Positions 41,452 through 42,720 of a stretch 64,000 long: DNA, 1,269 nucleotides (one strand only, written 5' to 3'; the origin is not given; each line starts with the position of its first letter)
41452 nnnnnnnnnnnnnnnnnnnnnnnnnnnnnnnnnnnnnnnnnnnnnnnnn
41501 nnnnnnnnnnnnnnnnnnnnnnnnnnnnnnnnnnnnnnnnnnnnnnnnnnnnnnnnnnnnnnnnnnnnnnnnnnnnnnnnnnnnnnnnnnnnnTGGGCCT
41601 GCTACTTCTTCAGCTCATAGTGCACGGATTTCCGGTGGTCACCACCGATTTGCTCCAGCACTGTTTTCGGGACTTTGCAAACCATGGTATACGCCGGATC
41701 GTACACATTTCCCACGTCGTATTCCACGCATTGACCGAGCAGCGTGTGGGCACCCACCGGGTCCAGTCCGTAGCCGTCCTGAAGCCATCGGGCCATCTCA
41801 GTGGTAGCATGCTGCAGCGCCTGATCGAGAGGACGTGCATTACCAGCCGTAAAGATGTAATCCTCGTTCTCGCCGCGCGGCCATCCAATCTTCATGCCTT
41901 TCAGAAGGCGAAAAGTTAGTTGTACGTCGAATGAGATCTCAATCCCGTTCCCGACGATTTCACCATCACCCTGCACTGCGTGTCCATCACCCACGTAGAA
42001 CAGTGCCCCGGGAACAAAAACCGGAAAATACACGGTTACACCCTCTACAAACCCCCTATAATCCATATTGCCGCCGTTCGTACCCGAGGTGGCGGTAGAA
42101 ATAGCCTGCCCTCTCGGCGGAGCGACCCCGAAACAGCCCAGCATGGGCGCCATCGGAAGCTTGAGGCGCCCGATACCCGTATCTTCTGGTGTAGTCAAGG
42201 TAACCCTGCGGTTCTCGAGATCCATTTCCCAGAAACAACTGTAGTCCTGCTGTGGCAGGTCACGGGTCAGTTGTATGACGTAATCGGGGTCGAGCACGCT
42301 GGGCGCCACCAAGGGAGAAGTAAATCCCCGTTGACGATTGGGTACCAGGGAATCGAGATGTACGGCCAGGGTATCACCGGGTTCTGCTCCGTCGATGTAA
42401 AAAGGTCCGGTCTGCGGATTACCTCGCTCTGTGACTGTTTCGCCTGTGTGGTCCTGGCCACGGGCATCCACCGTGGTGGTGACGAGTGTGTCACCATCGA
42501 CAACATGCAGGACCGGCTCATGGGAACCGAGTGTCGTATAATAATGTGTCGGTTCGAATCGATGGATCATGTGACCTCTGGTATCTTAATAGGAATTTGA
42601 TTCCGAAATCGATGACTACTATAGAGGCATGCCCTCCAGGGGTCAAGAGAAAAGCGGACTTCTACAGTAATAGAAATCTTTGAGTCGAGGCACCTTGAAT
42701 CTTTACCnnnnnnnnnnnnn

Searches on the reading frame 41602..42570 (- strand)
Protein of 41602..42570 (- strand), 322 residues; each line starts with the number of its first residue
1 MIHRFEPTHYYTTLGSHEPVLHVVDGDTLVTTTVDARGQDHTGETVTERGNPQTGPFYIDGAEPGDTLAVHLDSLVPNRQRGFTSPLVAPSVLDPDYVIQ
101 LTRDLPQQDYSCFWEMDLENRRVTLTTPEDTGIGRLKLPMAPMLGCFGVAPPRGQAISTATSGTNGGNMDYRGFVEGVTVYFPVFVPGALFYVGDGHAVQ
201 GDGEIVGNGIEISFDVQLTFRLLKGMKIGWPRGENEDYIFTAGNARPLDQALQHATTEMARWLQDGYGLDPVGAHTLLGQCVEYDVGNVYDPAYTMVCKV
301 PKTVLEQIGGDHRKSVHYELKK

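Call 63: find_encoding_contigs(protein=window:41602-42570:-, flank=10000, max_places=1)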
Protein window:41602-42570:- (322 aa): 9 contigs read that carry it; 1 place shown.
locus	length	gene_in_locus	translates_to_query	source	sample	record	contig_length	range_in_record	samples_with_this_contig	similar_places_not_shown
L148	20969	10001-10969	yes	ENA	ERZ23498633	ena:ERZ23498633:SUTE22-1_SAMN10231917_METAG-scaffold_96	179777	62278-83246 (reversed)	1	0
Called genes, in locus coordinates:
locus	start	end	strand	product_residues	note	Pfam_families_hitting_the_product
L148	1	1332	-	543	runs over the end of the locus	PF01642:MM_CoA_mutase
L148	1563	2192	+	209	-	PF02190:LON_substr_bdg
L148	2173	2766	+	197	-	PF09515:Thia_YuaJ, PF12822:ECF_trnsprt (weak)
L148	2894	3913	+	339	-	PF00676:E1_dh, PF02775:TPP_enzyme_C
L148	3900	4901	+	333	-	PF02779:Transket_pyr, PF02780:Transketolase_C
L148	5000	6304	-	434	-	PF18082:NAT_N, PF18164:GNAT_C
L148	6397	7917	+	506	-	PF00171:Aldedh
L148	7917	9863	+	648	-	PF20581:DUF6785, PF20580:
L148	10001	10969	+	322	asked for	PF03069:FmdA_AmdA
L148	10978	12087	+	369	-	PF04191:PEMT (weak)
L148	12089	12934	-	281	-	PF01557:FAA_hydrolase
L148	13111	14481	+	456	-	PF04389:Peptidase_M28 (faint), PF01546:Peptidase_M20, PF07687:M20_dimer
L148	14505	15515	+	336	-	PF03786:UxuA (weak), PF01261:AP_endonuc_2, PF03786:UxuA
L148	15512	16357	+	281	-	PF01261:AP_endonuc_2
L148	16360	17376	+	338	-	PF01408:GFO_IDH_MocA, PF02894:GFO_IDH_MocA_C, PF22725:GFO_IDH_MocA_C3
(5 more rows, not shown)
